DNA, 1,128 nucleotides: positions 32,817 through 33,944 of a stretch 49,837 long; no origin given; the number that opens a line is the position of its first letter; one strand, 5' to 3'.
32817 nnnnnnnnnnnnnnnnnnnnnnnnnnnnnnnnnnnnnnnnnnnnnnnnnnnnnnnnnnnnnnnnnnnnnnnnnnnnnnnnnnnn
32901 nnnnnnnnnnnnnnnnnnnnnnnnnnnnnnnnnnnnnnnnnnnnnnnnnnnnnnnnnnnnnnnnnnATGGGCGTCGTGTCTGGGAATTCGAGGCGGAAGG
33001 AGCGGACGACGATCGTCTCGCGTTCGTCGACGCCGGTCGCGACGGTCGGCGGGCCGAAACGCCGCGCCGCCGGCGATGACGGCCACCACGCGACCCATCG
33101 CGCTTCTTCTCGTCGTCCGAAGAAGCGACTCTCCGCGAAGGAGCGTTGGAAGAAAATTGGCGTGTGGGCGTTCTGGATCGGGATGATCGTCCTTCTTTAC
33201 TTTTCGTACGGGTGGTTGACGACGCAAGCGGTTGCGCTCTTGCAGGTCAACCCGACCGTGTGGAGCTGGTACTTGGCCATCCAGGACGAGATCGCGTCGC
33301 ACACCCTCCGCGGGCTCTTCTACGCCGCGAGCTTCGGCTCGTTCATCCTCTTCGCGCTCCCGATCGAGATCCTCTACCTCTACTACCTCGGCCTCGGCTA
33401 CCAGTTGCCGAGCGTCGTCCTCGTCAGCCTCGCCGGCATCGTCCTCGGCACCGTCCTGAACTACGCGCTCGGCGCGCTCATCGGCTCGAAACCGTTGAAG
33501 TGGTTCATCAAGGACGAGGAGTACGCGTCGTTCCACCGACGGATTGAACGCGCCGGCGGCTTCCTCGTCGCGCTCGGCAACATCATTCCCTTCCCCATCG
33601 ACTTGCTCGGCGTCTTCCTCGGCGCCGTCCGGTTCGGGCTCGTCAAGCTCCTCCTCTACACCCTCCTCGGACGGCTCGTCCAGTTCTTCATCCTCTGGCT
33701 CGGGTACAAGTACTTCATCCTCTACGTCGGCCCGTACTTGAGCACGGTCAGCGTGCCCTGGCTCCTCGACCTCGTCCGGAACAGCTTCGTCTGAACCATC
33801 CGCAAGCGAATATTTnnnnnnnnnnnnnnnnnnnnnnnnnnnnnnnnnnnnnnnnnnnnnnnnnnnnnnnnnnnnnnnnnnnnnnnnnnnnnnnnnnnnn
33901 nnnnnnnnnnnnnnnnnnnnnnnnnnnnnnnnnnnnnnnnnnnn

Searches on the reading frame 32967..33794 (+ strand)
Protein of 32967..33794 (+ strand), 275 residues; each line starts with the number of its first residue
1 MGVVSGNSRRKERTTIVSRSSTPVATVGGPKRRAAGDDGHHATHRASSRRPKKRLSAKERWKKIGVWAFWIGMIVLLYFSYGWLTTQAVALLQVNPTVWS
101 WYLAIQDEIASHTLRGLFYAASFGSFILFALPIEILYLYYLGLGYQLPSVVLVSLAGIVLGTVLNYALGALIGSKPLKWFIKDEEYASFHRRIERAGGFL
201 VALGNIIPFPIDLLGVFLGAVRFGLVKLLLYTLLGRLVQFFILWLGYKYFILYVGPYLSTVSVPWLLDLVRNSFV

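Call 89: search_protein_families(library=pfam, proteins=[window:32967-33794:+], max_evalue=0.001)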
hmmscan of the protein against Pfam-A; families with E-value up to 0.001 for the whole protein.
window:32967-33794:+ (275 aa): 1 family
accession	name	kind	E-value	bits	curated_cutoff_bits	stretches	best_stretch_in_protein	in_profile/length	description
PF09335.16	VTT_dom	-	1.2e-13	52.1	33.9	1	139-243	8-117/123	VTT domain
